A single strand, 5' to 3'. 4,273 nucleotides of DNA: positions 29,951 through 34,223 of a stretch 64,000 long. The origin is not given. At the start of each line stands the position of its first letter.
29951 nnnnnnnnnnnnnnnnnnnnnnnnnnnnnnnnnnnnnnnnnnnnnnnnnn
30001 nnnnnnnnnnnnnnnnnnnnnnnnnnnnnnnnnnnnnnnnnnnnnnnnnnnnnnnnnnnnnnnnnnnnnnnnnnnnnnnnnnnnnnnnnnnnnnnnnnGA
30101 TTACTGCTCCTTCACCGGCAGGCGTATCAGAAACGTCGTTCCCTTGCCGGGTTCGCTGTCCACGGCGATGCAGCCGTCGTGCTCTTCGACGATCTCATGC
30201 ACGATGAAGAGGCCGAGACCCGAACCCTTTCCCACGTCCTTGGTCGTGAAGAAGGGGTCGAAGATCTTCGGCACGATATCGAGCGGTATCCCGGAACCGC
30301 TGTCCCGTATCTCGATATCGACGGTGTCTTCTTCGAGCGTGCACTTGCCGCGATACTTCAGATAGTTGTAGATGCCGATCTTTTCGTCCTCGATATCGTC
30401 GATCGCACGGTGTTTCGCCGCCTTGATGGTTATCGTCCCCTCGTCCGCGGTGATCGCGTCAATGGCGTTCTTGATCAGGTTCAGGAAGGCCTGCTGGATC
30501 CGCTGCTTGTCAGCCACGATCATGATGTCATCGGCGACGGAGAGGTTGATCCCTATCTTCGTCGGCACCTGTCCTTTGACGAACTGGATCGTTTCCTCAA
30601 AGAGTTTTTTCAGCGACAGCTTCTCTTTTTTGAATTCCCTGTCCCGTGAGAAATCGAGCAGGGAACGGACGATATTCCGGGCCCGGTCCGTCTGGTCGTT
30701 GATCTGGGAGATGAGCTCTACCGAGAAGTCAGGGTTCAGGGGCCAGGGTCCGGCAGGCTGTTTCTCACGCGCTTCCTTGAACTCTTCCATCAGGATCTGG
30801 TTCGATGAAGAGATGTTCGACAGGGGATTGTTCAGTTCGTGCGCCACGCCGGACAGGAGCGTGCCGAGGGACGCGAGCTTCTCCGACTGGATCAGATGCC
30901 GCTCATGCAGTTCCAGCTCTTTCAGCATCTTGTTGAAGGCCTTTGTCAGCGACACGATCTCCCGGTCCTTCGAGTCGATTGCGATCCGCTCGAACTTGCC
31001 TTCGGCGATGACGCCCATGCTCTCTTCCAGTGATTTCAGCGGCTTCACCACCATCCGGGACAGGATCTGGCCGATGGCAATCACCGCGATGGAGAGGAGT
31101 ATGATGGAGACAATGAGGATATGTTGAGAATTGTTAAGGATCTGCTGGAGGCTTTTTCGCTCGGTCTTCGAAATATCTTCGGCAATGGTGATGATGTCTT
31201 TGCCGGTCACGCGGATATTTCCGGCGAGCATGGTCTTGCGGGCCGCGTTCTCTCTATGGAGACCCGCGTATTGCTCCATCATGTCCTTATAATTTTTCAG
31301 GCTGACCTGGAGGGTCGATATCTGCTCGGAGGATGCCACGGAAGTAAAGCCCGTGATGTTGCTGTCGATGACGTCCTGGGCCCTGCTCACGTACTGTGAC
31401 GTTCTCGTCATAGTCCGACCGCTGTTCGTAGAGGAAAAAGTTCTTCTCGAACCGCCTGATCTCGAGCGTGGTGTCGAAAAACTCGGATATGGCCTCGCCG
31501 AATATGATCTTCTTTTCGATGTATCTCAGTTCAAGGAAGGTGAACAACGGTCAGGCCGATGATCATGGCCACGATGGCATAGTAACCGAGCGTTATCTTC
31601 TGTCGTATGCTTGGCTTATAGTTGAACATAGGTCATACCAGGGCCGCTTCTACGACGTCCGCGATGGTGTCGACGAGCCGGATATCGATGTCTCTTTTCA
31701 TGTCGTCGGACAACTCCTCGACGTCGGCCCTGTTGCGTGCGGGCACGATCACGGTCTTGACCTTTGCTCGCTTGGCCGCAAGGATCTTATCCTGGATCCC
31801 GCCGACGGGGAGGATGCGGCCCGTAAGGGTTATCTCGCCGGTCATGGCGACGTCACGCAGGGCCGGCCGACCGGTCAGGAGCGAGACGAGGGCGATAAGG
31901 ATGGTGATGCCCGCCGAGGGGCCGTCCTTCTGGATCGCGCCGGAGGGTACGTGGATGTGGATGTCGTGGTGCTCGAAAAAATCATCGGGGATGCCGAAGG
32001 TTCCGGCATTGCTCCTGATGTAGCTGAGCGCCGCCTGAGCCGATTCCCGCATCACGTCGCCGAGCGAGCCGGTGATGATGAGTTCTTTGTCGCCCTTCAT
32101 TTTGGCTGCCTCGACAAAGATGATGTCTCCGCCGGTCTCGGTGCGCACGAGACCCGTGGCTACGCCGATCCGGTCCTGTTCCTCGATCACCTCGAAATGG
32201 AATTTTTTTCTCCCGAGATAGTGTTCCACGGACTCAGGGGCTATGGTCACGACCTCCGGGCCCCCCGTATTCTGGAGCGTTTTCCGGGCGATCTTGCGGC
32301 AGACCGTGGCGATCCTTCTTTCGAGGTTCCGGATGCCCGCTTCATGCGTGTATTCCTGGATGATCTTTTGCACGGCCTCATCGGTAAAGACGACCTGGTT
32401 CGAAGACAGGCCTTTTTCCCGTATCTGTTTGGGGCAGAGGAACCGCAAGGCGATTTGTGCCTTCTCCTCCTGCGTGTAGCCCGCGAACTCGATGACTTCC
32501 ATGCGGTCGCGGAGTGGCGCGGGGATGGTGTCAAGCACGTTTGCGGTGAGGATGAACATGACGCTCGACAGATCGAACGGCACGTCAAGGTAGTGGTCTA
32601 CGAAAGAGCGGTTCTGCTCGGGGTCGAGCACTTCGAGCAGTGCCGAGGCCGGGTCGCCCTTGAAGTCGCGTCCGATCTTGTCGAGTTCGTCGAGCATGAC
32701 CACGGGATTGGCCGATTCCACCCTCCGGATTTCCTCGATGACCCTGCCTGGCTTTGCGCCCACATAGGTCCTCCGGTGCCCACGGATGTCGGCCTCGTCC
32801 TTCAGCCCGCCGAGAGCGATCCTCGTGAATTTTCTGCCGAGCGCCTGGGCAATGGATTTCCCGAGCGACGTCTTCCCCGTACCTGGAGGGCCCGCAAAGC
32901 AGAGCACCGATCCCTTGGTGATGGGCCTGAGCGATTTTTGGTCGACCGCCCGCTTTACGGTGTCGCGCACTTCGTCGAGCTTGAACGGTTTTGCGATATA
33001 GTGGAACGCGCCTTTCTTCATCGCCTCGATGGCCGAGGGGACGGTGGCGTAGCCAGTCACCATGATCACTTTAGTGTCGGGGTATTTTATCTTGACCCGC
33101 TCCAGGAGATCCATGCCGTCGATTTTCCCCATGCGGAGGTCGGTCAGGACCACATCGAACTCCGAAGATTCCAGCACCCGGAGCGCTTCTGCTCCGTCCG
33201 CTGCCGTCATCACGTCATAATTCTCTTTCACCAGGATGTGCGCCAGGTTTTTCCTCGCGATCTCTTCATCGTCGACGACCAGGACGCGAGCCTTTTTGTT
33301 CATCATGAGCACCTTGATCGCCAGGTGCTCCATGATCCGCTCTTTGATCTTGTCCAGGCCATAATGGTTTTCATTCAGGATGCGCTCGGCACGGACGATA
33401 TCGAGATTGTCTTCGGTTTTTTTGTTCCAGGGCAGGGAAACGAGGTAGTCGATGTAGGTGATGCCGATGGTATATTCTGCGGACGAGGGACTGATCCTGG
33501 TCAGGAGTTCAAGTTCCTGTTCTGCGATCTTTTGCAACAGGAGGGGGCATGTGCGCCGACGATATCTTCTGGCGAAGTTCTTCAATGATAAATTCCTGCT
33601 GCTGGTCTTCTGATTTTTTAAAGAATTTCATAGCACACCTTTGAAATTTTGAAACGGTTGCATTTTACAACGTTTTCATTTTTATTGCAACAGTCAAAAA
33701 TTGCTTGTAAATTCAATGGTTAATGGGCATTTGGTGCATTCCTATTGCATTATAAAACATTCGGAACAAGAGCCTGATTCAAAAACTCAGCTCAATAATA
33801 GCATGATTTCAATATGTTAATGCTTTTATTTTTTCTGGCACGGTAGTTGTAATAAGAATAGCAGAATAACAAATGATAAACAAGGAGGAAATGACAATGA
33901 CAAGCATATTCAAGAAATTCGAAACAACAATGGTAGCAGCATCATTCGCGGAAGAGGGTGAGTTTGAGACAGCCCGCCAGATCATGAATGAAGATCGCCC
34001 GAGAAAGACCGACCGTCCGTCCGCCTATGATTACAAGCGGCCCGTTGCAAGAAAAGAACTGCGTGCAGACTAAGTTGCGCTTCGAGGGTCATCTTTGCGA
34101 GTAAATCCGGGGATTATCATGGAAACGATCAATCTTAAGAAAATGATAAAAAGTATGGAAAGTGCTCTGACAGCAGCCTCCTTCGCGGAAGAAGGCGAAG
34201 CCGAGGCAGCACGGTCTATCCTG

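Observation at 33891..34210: A shared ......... motif on a free peptide and on a USP-like protein opposite the REC-Lon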

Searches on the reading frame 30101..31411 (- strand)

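Call 3: search_protein_families(library=pfam, proteins=[window:30101-31411:-], max_evalue=0.01)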
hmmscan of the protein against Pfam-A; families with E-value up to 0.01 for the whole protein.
window:30101-31411:- (436 aa): 5 families
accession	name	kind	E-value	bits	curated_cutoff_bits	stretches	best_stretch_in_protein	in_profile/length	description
PF02518.31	HATPase_c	-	5.9e-28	98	26.4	1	301-434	2-110/111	Histidine kinase-, DNA gyrase B-, and HSP90-like ATPase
PF00512.31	HisKA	-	4.6e-12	46.2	26.9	1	182-257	2-63/66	His Kinase A (phospho-acceptor) domain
PF00672.30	HAMP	-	4e-07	30.7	25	1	117-167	2-52/53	HAMP domain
PF13581.12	HATPase_c_2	-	0.0026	18.2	27.4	1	348-416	59-113/127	Histidine kinase-like ATPase domain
PF14501.12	HATPase_c_5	-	0.0036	17.6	22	0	305-420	6-91/102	GHKL domain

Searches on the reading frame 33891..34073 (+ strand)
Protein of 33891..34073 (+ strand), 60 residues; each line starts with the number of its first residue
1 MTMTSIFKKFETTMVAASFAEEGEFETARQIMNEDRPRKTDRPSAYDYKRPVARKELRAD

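Call 3: search_protein_families(library=pfam, proteins=[window:33891-34073:+], max_evalue=0.01)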
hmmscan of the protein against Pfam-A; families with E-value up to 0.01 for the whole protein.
window:33891-34073:+ (60 aa): 0 families

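Call 4: search_protein_families(library=ncbifam, proteins=[window:33891-34073:+], max_evalue=0.01)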
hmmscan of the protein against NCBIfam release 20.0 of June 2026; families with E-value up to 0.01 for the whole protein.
window:33891-34073:+ (60 aa): 0 families

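Call 7: find_homologous_proteins(query=window:33891-34073:+, max_evalue=0.01)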
Query window:33891-34073:+ (60 aa): 249 proteins with E <= 0.01 among 250 candidates; the best 120 are listed.
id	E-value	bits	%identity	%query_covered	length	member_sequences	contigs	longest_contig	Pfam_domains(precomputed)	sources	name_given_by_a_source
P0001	1.6e-28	114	93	100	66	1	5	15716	-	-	-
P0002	1.8e-28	114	93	100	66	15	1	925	-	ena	-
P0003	2.7e-28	113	93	100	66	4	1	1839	-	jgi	jgi:hypothetical protein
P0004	6.3e-28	112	92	100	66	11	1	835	-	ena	-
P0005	1.2e-27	111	92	100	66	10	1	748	-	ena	-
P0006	2.0e-27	110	93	97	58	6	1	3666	-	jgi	jgi:hypothetical protein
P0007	3.1e-27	110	90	100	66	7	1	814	-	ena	-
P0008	5.8e-27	109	90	100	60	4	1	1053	-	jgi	-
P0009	1.0e-26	108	88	100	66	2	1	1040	-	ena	-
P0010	1.5e-26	108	91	97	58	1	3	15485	-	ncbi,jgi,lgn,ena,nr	ncbi:MAG TPA: hypothetical protein VMM54_03325 [Nitrospirota bacterium]|nr:hypothetical protein [Nit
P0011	4.6e-26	106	90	97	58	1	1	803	-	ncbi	-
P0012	6.1e-26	106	90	97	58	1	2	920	-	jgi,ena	-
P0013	1.5e-25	105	88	97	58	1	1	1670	-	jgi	jgi:hypothetical protein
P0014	1.5e-25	105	90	97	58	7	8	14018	-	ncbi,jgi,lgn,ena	jgi:hypothetical protein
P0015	1.9e-25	104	88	97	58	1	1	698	-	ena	-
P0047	9.3e-23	96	81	97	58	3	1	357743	-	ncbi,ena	-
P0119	1.4e-20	89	76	97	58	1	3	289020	-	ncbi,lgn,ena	-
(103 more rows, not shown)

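Call 9: find_encoding_contigs(protein=P0047, flank=10000, max_places=2)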
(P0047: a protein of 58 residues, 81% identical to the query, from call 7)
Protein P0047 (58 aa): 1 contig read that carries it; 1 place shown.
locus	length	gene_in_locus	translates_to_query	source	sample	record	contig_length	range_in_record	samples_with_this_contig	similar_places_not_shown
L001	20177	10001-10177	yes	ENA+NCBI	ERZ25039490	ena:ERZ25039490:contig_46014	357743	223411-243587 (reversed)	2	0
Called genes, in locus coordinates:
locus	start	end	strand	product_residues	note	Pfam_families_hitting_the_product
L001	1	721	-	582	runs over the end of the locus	PF01654:Cyt_bd_oxida_I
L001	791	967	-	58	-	-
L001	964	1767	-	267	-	-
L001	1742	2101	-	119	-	-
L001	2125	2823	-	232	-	PF14686:fn3_3 (weak), PF13620:CarboxypepD_reg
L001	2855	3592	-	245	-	PF14686:fn3_3 (weak), PF13620:CarboxypepD_reg (weak)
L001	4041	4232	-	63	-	PF02416:TatA_B_E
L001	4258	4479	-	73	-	-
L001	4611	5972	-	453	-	PF00072:Response_reg, PF00158:Sigma54_activat, PF14532:Sigma54_activ_2, PF07728:AAA_5, PF25601:AAA_lid_14, PF02954:HTH_8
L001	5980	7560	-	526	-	PF00672:HAMP (weak), PF00512:HisKA (weak), PF02518:HATPase_c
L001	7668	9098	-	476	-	PF00004:AAA, PF07724:AAA_2 (weak), PF07728:AAA_5 (weak), PF22667:Lon_lid, PF05362:Lon_C, PF13541:ChlI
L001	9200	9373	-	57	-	PF00072:Response_reg (weak)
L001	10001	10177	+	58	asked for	-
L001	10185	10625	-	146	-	-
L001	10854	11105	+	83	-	-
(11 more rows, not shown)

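Call 10: find_encoding_contigs(protein=P0119, flank=10000, max_places=2)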
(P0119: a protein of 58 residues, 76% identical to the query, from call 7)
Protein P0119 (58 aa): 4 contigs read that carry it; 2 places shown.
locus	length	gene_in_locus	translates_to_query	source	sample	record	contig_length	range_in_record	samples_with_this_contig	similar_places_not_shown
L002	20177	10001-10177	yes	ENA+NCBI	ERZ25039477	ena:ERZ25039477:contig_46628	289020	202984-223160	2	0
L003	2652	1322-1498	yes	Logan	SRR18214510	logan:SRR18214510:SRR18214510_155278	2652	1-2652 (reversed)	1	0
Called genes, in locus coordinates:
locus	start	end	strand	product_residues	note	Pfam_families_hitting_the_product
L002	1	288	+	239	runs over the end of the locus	PF13852:DUF4197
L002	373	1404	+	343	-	PF27233:MJ0711_N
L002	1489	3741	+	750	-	PF09371:Tex_N, PF22706:Tex_central_region, PF16921:Tex_YqgF, PF14635:HHH_7, PF12836:HHH_3, PF17674:HHH_9, PF00575:S1, PF23459:S1_RRP5, +1 more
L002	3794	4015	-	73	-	PF11154:DUF2934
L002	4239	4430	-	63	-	PF02416:TatA_B_E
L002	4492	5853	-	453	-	PF00072:Response_reg, PF00158:Sigma54_activat, PF01078:Mg_chelatase (faint), PF14532:Sigma54_activ_2, PF07728:AAA_5, PF25601:AAA_lid_14, PF02954:HTH_8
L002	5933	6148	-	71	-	PF02518:HATPase_c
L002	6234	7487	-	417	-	PF00672:HAMP, PF00512:HisKA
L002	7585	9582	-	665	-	PF00072:Response_reg, PF00004:AAA, PF07724:AAA_2 (weak), PF07728:AAA_5 (weak), PF22667:Lon_lid, PF05362:Lon_C, PF13541:ChlI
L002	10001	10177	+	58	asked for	-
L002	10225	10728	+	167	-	-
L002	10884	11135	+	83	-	-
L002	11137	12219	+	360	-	PF01925:TauE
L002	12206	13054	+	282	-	PF00582:Usp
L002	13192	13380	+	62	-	PF02416:TatA_B_E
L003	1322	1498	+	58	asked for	-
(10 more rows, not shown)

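Call 16: find_related_loci(query=A1, collection=genome_contigs, flank=10000)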
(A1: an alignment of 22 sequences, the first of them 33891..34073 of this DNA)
Query A1 (60 aa) in genome_contigs; peptide patterns used: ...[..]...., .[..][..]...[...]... (x = any residue, [..] = any of these).
384 stretches matched a pattern; 202 encode a relative of the query (tblastn E <= 1e-3); the best 80 are kept; 80 distinct loci.
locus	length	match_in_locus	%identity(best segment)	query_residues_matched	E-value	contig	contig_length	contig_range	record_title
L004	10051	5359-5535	92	2-60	4e-32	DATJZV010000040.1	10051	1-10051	MAG TPA_asm: Nitrospirota bacterium isolate SMAG_U15187 k141_1456194, whole genome shotgun sequence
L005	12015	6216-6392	81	2-60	5e-29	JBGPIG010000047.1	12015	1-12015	MAG: Nitrospirota bacterium isolate OBJ_0618_7090110_34 k141_9755136_length_12015_cov_9.0000, whole genome shotgun seque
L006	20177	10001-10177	81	2-60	9e-29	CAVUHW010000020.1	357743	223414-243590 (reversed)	MAG: Nitrospirota bacterium isolate MFD02199.bin.2.126 genome assembly, contig: contig_46014, whole genome shotgun seque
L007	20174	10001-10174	83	3-60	2e-28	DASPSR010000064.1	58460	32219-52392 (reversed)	MAG TPA_asm: Nitrospirota bacterium isolate SMAG_U12256 k141_429699, whole genome shotgun sequence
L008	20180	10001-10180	77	1-60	5e-28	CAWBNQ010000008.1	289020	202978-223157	MAG: Nitrospirota bacterium isolate MFD01299.bin.1.15 genome assembly, contig: contig_46628, whole genome shotgun sequen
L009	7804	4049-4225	80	2-60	3e-27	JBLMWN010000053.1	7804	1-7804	MAG: Betaproteobacteria bacterium isolate MAG281 PRJNA957066_bin7_renamed_61, whole genome shotgun sequence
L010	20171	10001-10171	80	2-60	6e-26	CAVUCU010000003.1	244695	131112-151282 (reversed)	MAG: Nitrospirota bacterium isolate MFD05442.bin.1.86 genome assembly, contig: contig_27172, whole genome shotgun sequen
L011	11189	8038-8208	78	2-60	2e-25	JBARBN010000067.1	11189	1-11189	MAG: Nitrospirota bacterium isolate MFD05764_ilm_asm_bin136 k127_81135, whole genome shotgun sequence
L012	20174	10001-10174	76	3-60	1e-24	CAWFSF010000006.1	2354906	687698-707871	MAG: Nitrospirota bacterium isolate MFD00905.bin.2.216 genome assembly, contig: contig_8104, whole genome shotgun sequen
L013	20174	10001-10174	73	1-60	1e-24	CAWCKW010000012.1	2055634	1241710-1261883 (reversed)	MAG: Nitrospirota bacterium isolate MFD01872.bin.2.231 genome assembly, contig: contig_23495, whole genome shotgun seque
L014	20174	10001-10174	74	3-60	7e-24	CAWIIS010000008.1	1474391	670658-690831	MAG: Nitrospirota bacterium isolate MFD03899.bin.2.142 genome assembly, contig: contig_4363, whole genome shotgun sequen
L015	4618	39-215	75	2-60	3e-23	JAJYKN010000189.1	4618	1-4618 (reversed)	MAG: Nitrospirae bacterium isolate DBS2-1.bin42 NODE_39078_length_4618_cov_0.948341, whole genome shotgun sequence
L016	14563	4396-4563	75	3-58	5e-23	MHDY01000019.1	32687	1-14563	MAG: Nitrospirae bacterium GWC2_56_14 gwc2_scaffold_1176, whole genome shotgun sequence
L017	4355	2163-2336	69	3-60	2e-22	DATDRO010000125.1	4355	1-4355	MAG TPA_asm: Nitrospirota bacterium isolate SMAG_U7979 k141_2190069, whole genome shotgun sequence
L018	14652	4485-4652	71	3-60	2e-22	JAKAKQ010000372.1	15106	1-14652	MAG: Nitrospirae bacterium isolate WY4.bin7 NODE_4885_length_15106_cov_1.500835, whole genome shotgun sequence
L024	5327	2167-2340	62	3-60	3e-20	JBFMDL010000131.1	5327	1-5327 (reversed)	MAG: Nitrospirota bacterium isolate MAG218 MAG218_131, whole genome shotgun sequence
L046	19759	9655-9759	60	2-36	6e-10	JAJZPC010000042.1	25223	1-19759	MAG: Deltaproteobacteria bacterium isolate SKS1.bin10 NODE_3455_length_25223_cov_4.581646, whole genome shotgun sequence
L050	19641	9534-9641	64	2-36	8e-10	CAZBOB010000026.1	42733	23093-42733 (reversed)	MAG TPA_asm: uncultured Desulfobacteraceae bacterium isolate binchicken_co34_357 genome assembly, contig: NODE_1185_leng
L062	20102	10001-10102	56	3-36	5e-9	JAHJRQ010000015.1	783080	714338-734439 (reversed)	MAG: Proteobacteria bacterium isolate OS_PC_MetaG.mb.157 OS_PC_MetaG.mb.157_k141_442473, whole genome shotgun sequence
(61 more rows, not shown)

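Call 42: search_protein_families(library=pfam, proteins=[L046:10210-10554:+], max_evalue=1)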
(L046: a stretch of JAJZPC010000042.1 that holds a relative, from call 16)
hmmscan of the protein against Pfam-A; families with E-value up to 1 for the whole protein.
L046:10210-10554:+ (115 aa): 0 families

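Call 43: predict_structure(alignment_id=A3)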
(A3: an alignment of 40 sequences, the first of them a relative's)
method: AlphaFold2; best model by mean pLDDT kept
length: 167 residues; sequences in the alignment: 40
mean_pLDDT: 76.0   pTM: 0.68
mean pLDDT of the five models: 76.0, 74.8, 74.7, 74.7, 73.6
residues with pLDDT >= 90: 54; 70-90: 54; 50-70: 39; < 50: 20
segments of 3 or more residues with pLDDT < 50: 19-35, 165-167
pLDDT, mean of each block of 10 residues (from residue 1): 57 56 48 60 89 93 93 79 79 94 91 89 87 72 63 80 56
secondary structure, 60 per line:
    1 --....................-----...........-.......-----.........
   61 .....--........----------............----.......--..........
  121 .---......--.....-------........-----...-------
elements in order: H3-22 H28-38 E40-46 H52-65 E68-75 H86-97 E102-108 H111-121 E125-130 H133-137 H145-152 E158-160

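Call 46: find_related_loci(query=A4, collection=genome_contigs, flank=8000)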
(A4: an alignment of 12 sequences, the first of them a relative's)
Query A4 (115 aa) in genome_contigs; peptide patterns used: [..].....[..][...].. (x = any residue, [..] = any of these).
228 stretches matched a pattern; 209 encode a relative of the query (tblastn E <= 1e-3); the best 80 are kept; 80 distinct loci.
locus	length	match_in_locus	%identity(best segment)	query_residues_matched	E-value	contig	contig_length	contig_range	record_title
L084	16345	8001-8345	100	1-115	1e-74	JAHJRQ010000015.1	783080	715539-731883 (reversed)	MAG: Proteobacteria bacterium isolate OS_PC_MetaG.mb.157 OS_PC_MetaG.mb.157_k141_442473, whole genome shotgun sequence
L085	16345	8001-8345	93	1-115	7e-71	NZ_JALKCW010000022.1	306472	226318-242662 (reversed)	Hydrosulfovibrio ferrireducens strain CB1MN k141_39, whole genome shotgun sequence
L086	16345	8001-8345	93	1-115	5e-70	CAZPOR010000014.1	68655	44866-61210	MAG TPA_asm: uncultured Desulfurivibrio sp. isolate binchicken_co269_249 genome assembly, contig: NODE_366_length_68655_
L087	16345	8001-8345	88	1-115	3e-67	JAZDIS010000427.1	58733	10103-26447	MAG: Pseudomonadota bacterium isolate MEGAHIT-group-0.419 k141_11511842, whole genome shotgun sequence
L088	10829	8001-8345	85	1-115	3e-66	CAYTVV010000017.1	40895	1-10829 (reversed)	MAG TPA_asm: uncultured Desulfurivibrio sp. isolate ERP113451_co7_199 genome assembly, contig: NODE_556_length_40895_cov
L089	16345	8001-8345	85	1-115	2e-65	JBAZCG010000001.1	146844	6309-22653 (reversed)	MAG: Desulfurivibrionaceae bacterium isolate SO_2017_GW1_131 NODE_834_length_146844_cov_1.271114_OW334_2017, whole genom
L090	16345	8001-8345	85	1-115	2e-65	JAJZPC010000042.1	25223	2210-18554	MAG: Deltaproteobacteria bacterium isolate SKS1.bin10 NODE_3455_length_25223_cov_4.581646, whole genome shotgun sequence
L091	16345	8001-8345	85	1-115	2e-65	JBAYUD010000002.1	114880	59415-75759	MAG: Desulfurivibrionaceae bacterium isolate SO_2016_LW3_26 scaffold00242_LW162_2016, whole genome shotgun sequence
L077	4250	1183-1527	84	1-115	4e-65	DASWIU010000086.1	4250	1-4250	MAG TPA_asm: Desulfurivibrionaceae bacterium isolate SMAG_U2877 k141_3033892, whole genome shotgun sequence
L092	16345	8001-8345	85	1-115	5e-65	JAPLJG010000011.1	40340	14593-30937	MAG: Deltaproteobacteria bacterium isolate LacPavin_0419_WC90_MAG_56_10 LacPavin_0419_WC90_scaffold_871193, whole genome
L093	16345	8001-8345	84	1-115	2e-64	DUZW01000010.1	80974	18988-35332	MAG TPA_asm: Deltaproteobacteria bacterium isolate MAG_22309_dsfv_022 Ga0224510_10000075, whole genome shotgun sequence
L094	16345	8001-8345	82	1-115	4e-64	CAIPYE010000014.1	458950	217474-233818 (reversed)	MAG: uncultured delta proteobacterium isolate MJ130729A_bin-331 genome assembly, contig: bin-331:14/17, whole genome sho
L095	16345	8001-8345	84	1-115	4e-63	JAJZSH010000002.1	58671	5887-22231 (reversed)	MAG: Deltaproteobacteria bacterium isolate SKS3.bin27 NODE_741_length_58671_cov_2.143567, whole genome shotgun sequence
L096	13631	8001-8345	82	1-115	2e-62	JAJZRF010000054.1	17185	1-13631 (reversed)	MAG: Deltaproteobacteria bacterium isolate SKS1.bin79 NODE_5931_length_17185_cov_17.784207, whole genome shotgun sequenc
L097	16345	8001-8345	83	1-115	4e-62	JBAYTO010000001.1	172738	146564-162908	MAG: Desulfurivibrionaceae bacterium isolate SO_2016_LW3_10 scaffold00114_LW162_2016, whole genome shotgun sequence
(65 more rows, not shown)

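Call 62: fold_search(model_id=the predicted structure, library=pdb)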
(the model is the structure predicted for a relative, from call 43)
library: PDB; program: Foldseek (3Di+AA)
matches with E <= 10: 1717; with E <= 0.001: 29
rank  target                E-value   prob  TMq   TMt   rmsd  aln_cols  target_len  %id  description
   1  3hgm_C                1.4e-05  1.00  0.48  0.58   8.0       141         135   17  Universal Stress Protein TeaD from the TRAP transporter TeaABC of Halomonas elongata (released 2010-03-02)
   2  3hgm_D                2.1e-05  1.00  0.48  0.56   6.8       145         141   16  Universal Stress Protein TeaD from the TRAP transporter TeaABC of Halomonas elongata (released 2010-03-02)
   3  2gm3_B                2.1e-05  1.00  0.44  0.50   7.0       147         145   16  Crystal Structure of an Universal Stress Protein Family Protein from Arabidopsis Thaliana At3g01520 with AMP Bound (released 2006-04-18)
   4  3hgm_A                5.4e-05  1.00  0.49  0.55   8.4       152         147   16  Universal Stress Protein TeaD from the TRAP transporter TeaABC of Halomonas elongata (released 2010-03-02)
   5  4wny                  6.5e-05  1.00  0.47  0.58   7.0       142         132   16  Crystal structure of a protein from the universal stress protein family from Burkholderia pseudomallei (released 2014-11-05)
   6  3s3t_A                1.3e-04  1.00  0.43  0.49  10.3       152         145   18  Universal stress protein UspA from Lactobacillus plantarum (released 2011-06-08)
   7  3tnj                  1.4e-04  1.00  0.45  0.56   6.9       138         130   17  Crystal structure of universal stress protein from Nitrosomonas europaea with AMP bound (released 2011-09-14)
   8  7ji4                  1.5e-04  1.00  0.48  0.61   4.8       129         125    8  Universal stress protein (USP) domain of KdpD histidine kinase in complex with second messenger c-di-AMP (released 2021-05-26)
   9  2pfs                  1.6e-04  1.00  0.46  0.59   6.4       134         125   20  Crystal structure of universal stress protein from Nitrosomonas europaea (released 2007-05-08)
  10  1jmv_A                1.8e-04  1.00  0.44  0.51   7.0       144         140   20  Structure of Haemophylus influenzae Universal Stress Protein At 1.85A Resolution (released 2001-12-12)
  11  1jmv_C                2.1e-04  1.00  0.44  0.54   6.9       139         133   20  Structure of Haemophylus influenzae Universal Stress Protein At 1.85A Resolution (released 2001-12-12)
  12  6hcd_D                2.2e-04  1.00  0.44  0.52   6.2       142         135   13  Structure of universal stress protein from Archaeoglobus fulgidus (released 2018-08-29)
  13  3qtb_B                2.3e-04  1.00  0.42  0.50   6.3       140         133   12  Structure of the universal stress protein from Archaeoglobus fulgidus in complex with dAMP (released 2011-03-30)
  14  3ab7_A                2.5e-04  1.00  0.39  0.28  12.5       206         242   10  Crystal Structure of the Hypothetical Tandem-type Universal Stress Protein TTHA0350 from Thermus thermophilus HB8 (released 2010-12-15)
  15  6hcd_B                2.7e-04  1.00  0.40  0.49   6.8       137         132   14  Structure of universal stress protein from Archaeoglobus fulgidus (released 2018-08-29)
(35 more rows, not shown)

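Call 76: search_protein_families(library=pfam, proteins=[L050:11192-12664:+, L050:9183-9647:+, L050:8376-9056:+, L050:10317-10871:+, L010:16646-17137:+, L062:9992-10516:+, L024:2365-2811:+], max_evalue=0.01)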
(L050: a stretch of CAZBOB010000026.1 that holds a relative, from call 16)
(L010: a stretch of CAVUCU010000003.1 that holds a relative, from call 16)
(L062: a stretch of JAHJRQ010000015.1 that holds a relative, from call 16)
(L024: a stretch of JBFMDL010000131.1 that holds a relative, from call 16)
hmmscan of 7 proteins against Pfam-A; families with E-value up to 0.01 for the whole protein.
L050:11192-12664:+ (490 aa): 2 families
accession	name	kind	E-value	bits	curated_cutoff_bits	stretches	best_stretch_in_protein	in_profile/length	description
PF00939.25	Na_sulph_symp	-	3.3e-40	138.9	27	1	50-484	26-470/472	Sodium:sulfate symporter transmembrane region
PF03600.22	CitMHS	-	1.6e-38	133.1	31.9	2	67-428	3-335/336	Citrate transporter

L050:9183-9647:+ (154 aa): 1 family
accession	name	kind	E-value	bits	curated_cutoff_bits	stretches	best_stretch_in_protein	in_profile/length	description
PF00072.30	Response_reg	-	1.5e-26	93.1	30.2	1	10-119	1-110/111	Response regulator receiver domain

L050:8376-9056:+ (226 aa): 1 family
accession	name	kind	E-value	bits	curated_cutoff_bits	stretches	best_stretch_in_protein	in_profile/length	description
PF00512.31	HisKA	-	0.0002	21.8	26.9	1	15-81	5-62/66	His Kinase A (phospho-acceptor) domain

L050:10317-10871:+ (184 aa): 1 family
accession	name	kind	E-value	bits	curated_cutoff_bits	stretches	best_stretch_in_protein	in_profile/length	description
PF00571.33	CBS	-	3.7e-12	46.8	24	2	132-176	11-56/57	CBS domain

L010:16646-17137:+ (163 aa): 1 family
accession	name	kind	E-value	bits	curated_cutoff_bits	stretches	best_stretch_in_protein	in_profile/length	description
PF25654.1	MCP1_SIFV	-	0.0046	17.1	27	1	19-108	33-122/204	Major capsid protein 1, Sulfolobus islandicus filamentous virus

L062:9992-10516:+ (175 aa): 1 family
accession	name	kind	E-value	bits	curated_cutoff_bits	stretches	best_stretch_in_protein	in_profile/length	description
PF00582.32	Usp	-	0.0068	17.4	24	0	40-105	2-67/141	Universal stress protein family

L024:2365-2811:+ (148 aa): 1 family
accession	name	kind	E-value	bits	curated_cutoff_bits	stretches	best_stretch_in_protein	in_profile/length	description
PF02255.21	PTS_IIA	-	0.0086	16.6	27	0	69-106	17-54/94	PTS system, Lactose/Cellobiose specific IIA subunit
